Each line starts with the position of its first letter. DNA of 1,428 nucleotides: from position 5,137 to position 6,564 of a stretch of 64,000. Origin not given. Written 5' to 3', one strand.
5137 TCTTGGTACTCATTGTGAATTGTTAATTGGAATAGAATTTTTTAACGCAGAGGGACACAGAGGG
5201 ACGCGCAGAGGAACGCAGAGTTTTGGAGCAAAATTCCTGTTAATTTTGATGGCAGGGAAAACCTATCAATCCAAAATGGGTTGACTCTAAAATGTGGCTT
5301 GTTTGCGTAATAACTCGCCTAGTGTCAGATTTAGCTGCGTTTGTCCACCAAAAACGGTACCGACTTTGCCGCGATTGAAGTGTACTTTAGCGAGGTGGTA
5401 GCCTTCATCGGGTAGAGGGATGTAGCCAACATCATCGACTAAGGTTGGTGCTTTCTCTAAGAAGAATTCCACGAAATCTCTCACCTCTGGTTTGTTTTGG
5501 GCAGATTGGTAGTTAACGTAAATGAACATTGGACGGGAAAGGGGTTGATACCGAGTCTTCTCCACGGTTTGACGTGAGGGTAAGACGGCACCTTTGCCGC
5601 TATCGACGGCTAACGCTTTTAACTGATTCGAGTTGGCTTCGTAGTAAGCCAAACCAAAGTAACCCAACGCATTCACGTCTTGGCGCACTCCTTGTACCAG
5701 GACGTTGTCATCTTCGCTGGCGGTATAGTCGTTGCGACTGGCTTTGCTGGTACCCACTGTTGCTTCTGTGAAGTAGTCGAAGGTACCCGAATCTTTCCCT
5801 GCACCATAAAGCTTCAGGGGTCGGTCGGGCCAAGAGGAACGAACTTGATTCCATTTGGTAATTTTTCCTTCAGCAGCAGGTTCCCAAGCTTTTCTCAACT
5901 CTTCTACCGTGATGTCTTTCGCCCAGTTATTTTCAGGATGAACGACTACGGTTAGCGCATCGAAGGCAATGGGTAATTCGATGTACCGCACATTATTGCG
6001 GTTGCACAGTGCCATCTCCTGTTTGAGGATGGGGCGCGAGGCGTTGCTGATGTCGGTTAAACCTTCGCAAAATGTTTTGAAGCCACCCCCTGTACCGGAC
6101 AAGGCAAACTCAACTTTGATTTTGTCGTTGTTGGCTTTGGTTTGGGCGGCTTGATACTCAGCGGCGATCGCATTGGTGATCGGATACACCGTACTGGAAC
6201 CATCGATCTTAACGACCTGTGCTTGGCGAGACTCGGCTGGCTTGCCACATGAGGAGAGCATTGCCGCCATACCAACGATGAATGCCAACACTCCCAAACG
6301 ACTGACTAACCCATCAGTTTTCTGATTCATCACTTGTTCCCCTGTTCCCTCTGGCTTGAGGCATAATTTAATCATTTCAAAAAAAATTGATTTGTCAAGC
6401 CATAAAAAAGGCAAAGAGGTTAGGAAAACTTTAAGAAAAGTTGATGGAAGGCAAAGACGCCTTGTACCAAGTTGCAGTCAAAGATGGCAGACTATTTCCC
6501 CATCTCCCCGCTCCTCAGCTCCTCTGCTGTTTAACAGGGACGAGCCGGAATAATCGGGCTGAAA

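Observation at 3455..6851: ars operon carrying a PstS-like periplasmic binding lipoprotein between arsR and acr3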

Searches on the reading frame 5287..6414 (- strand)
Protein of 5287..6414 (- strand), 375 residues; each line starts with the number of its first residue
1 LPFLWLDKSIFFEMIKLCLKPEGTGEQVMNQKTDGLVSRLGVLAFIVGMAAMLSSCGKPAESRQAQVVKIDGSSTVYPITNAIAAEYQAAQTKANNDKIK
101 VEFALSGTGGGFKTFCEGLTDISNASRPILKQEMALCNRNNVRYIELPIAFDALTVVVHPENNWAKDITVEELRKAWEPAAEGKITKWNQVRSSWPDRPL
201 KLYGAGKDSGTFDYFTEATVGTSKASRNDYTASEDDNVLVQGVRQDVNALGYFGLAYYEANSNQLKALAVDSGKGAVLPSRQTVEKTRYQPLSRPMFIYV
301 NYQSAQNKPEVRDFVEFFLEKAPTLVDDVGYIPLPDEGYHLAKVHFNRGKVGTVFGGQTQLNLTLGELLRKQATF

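Call 3: search_protein_families(library=pfam, proteins=[window:5287-6414:-], max_evalue=0.01)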
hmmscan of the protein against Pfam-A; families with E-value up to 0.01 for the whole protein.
window:5287-6414:- (375 aa): 2 families
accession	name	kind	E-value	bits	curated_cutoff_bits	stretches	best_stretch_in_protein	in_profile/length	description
PF12849.12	PBP_like_2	-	5.2e-33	115.4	27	1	61-319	3-264/267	PBP superfamily domain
PF12727.12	PBP_like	-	4.8e-11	42.6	27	1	91-317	3-191/193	PBP superfamily domain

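Call 4: search_protein_families(library=ncbifam, proteins=[window:5287-6414:-], max_evalue=0.01)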
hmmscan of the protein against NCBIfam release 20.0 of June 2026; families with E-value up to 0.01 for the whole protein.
window:5287-6414:- (375 aa): 3 families
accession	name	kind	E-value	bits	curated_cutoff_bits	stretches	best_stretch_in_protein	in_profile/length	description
TIGR02136.1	ptsS_2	subfamily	6.5e-85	284.9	206.6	1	45-334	11-295/295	phosphate ABC transporter substrate-binding protein PstS family protein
TIGR00975.1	3a0107s03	equivalog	9e-13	48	205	1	71-190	4-114/315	phosphate ABC transporter substrate-binding protein PstS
TIGR04505.1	PtsS_plasma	equivalog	0.00017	21.1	175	1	184-320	192-333/334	phosphate ABC transporter substrate-binding protein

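Call 8: find_homologous_proteins(query=window:5287-6330:-)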
Query window:5287-6330:- (347 aa): 8000 proteins with E <= 0.001 among 8000 candidates; the best 120 are listed.
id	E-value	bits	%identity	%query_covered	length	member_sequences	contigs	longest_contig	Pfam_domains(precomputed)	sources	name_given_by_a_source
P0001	2.9e-226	768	98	100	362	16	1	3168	PF12727.13,PF12849.13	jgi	jgi:phosphate transport system substrate-binding protein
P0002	1.3e-186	638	81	100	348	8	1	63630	PF12727.13,PF12849.13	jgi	jgi:phosphate transport system substrate-binding protein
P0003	1.8e-185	634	80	100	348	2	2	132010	PF12727.13,PF12849.13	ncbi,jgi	jgi:phosphate transport system substrate-binding protein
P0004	4.3e-176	603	77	100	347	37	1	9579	PF12727.13,PF12849.13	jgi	jgi:phosphate transport system substrate-binding protein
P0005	1.4e-175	601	77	100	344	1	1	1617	PF12727.13,PF12849.13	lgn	-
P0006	1.9e-173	594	77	100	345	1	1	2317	PF12727.13,PF12849.13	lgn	-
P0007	4.5e-172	590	74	100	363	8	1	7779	PF12727.13,PF12849.13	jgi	jgi:phosphate transport system substrate-binding protein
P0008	1.8e-171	588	76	100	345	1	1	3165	PF12727.13,PF12849.13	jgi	jgi:phosphate transport system substrate-binding protein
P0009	2.5e-171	587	75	98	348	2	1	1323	PF12727.13,PF12849.13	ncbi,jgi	jgi:phosphate transport system substrate-binding protein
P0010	1.1e-170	585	76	100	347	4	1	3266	PF12727.13,PF12849.13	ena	-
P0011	5.5e-170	583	76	100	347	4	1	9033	PF12727.13,PF12849.13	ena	-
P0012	6.9e-167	573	74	100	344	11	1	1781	PF12727.13,PF12849.13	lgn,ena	-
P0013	2.5e-165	568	76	91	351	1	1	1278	PF12727.13,PF12849.13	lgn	-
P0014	1.6e-164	565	77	89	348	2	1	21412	PF12727.13,PF12849.13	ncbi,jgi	jgi:phosphate transport system substrate-binding protein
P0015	2.2e-164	565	77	89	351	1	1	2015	PF12727.13,PF12849.13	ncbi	-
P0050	2.5e-149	515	67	100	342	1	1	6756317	PF12727.13,PF12849.13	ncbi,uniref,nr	ncbi:PstS family phosphate ABC transporter substrate-binding protein [Microcoleus vaginatus]|uniref:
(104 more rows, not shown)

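Call 10: search_solved_structures(query=window:5287-6330:-, max_evalue=0.001, show_alignments=3)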
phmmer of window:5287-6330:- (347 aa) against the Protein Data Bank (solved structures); distinct sequences matched with E-value up to 0.001: 8.
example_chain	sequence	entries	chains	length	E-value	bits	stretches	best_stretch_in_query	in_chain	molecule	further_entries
4jwo_A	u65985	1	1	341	1.2e-77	264.5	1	38-308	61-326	Phosphate binding protein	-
9jwy_A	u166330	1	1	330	3.3e-23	85.6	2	40-191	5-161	Phosphate ABC transporter, periplasmic phosphate-binding protein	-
4omb_A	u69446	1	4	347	1.2e-19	74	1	12-309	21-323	Phosphate binding protein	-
4pqj_A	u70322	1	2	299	2.6e-19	72.8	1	45-308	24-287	Phosphate binding protein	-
4gd5_A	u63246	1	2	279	4.4e-17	65.5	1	13-292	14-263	Phosphate ABC transporter, phosphate-binding protein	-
4q8r_A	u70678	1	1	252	1.5e-14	57.2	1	39-292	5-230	Phosphate ABC transporter, phosphate-binding protein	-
4n13_A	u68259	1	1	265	4.2e-10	42.5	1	37-304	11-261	Phosphate ABC transporter, periplasmic phosphate-binding protein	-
9l8j_A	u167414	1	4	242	1.1e-07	34.6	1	40-229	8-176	Sll0540 protein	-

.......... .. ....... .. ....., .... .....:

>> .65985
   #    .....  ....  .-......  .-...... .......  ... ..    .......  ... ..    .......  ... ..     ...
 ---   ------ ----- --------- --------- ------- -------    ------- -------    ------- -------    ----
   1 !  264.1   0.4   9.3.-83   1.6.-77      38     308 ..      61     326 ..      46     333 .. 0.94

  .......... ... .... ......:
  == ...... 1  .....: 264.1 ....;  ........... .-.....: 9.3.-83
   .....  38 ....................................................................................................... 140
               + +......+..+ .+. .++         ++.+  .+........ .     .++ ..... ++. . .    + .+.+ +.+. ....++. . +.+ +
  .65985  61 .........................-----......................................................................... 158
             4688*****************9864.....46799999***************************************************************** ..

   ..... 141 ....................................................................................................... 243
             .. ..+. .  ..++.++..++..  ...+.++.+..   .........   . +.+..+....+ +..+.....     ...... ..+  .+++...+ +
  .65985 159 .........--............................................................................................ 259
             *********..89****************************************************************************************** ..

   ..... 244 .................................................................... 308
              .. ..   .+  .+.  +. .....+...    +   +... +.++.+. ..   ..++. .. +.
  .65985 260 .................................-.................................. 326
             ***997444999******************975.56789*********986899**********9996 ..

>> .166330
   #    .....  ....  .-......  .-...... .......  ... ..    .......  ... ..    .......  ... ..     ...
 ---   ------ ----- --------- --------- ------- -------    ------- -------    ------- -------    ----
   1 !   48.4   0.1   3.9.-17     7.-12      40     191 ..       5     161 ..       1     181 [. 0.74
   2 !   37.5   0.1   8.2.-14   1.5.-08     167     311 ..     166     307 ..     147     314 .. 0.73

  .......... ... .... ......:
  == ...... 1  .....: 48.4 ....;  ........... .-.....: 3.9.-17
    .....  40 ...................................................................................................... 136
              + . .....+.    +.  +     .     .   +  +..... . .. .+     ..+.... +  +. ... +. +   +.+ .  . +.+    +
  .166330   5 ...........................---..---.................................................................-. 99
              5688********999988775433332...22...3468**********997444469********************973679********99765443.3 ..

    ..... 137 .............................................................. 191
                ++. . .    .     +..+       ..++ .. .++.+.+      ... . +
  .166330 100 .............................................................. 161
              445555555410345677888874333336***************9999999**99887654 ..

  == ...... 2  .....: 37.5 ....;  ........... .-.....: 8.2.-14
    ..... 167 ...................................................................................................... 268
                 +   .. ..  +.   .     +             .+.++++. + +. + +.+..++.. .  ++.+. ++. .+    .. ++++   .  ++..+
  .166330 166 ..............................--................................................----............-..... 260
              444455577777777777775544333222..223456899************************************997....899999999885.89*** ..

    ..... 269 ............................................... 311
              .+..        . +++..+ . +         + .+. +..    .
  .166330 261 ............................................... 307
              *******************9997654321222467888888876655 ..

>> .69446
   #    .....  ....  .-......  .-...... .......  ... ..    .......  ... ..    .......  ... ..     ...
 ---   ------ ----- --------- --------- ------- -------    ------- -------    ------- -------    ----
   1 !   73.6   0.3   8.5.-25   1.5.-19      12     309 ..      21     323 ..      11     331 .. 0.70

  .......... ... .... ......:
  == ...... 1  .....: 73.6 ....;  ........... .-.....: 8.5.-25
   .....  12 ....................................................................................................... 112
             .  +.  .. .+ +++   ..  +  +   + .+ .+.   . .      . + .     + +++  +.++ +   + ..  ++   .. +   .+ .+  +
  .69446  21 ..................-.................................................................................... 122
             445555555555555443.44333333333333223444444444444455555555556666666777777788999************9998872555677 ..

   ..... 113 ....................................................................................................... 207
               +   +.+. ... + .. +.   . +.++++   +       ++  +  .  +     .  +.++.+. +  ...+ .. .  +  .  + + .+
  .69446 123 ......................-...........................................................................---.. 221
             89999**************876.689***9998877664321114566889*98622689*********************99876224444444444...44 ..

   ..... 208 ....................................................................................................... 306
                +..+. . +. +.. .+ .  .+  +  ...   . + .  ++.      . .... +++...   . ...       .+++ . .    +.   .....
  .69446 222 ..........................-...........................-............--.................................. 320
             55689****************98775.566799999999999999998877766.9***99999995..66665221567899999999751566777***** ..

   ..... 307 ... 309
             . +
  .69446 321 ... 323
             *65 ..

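Call 12: find_related_loci(query=A1, collection=genome_contigs, flank=7000)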
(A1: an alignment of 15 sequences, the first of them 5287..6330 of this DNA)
Query A1 (347 aa) in genome_contigs; peptide patterns used: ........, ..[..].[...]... (x = any residue, [..] = any of these).
600 stretches matched a pattern (row limit reached: there are more); 596 encode a relative of the query (tblastn E <= 1e-3); the best 80 are kept; 80 distinct loci.
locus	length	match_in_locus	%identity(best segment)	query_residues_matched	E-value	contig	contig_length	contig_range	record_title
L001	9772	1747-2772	68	1-347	3e-160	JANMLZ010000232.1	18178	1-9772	MAG: Cyanobacteria bacterium OTE_58_metabat_593 OTE_58_k141_4420774, whole genome shotgun sequence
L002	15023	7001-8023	66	1-347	5e-150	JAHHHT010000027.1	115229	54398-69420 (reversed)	MAG: Oscillatoria princeps RMCB-10 scaffold_16_c4, whole genome shotgun sequence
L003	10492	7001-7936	69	33-347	7e-150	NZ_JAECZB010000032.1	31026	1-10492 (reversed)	Atlanticothrix silvestris CENA357 scaffold32, whole genome shotgun sequence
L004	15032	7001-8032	64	15-347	3e-149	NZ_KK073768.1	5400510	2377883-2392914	[Scytonema hofmanni] UTEX 2349 Tol9009DRAFT_TPD.8, whole genome shotgun sequence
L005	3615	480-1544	60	6-347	5e-154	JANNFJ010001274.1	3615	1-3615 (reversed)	MAG: Calothrix sp. OTE_75_metabat_31 OTE_75_k141_3284982, whole genome shotgun sequence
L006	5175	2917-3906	65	11-347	1e-150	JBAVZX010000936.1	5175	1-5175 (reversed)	MAG: Phormidium sp. isolate MFD04603_ilm_asm_bin3 k127_56747, whole genome shotgun sequence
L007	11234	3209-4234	63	1-347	2e-148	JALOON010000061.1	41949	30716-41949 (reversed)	MAG: Oscillatoriaceae cyanobacterium Prado104 scaffold_1601, whole genome shotgun sequence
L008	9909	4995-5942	68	27-347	2e-148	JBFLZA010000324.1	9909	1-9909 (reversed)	MAG: Cyanobacteriota bacterium isolate MAG099 MAG099_324, whole genome shotgun sequence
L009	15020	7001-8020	63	1-347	8e-148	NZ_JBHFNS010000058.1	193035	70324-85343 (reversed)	Floridaenema fluviatile BLCC-F154 k141_2329, whole genome shotgun sequence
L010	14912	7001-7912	68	40-347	6e-145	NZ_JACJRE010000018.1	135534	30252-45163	Tolypothrix sp. FACHB-123 contig18, whole genome shotgun sequence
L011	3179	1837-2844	62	15-347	1e-150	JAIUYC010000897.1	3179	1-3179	MAG: Coleofasciculus sp. S288 contig-91_24102, whole genome shotgun sequence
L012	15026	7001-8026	61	1-347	1e-143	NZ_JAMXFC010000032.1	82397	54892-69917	Laspinema sp. D2d NODE_41_length_82397_cov_54.522413, whole genome shotgun sequence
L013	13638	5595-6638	59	8-347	6e-142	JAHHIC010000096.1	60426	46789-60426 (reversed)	MAG: Scytonematopsis contorta HA4267-MV1 scaffold_73_c1, whole genome shotgun sequence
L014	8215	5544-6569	60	1-347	2e-139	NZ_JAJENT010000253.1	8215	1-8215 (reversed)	Phormidium sp. CCY1219 NODE_1181083+_length_8215_cov_96.9837, whole genome shotgun sequence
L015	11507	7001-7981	61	17-347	2e-138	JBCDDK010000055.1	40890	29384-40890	MAG: Cyanobacteria bacterium P01_G01_bin.39 k141_3103031_length_40890_cov_28.0053, whole genome shotgun sequence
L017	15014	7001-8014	59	4-347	7e-138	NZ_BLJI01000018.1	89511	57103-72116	Chroococcus sp. FPU101 sequence018, whole genome shotgun sequence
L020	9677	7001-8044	57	8-347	4e-140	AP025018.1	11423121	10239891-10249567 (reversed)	Calothrix sp. PCC 7716 DNA, complete genome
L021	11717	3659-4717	57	1-347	1e-134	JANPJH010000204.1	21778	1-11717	MAG: Chamaesiphon sp. VAR_61_metabat_425 VAR_61_k141_2119494, whole genome shotgun sequence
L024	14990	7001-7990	57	10-347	3e-130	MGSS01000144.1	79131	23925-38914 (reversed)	MAG: Deltaproteobacteria bacterium RIFCSPLOWO2_12_FULL_60_19 rifcsplowo2_12_scaffold_797, whole genome shotgun sequence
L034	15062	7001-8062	54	1-347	2e-125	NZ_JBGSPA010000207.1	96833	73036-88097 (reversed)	MAG: Chamaesiphon sp. isolate JTS-AC293 k141_635594, whole genome shotgun sequence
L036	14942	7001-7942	59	27-345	7e-124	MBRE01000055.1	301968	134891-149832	Oscillatoriales cyanobacterium USR001 contig_4, whole genome shotgun sequence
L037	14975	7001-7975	56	19-347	7e-124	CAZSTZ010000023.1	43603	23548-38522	MAG TPA_asm: uncultured bacterium isolate binchicken_co405_168 genome assembly, contig: NODE_1162_length_43603_cov_12.27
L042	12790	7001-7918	58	36-345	3e-121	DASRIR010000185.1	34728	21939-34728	MAG TPA_asm: Burkholderiales bacterium isolate SMAG_U10115 k141_2686720, whole genome shotgun sequence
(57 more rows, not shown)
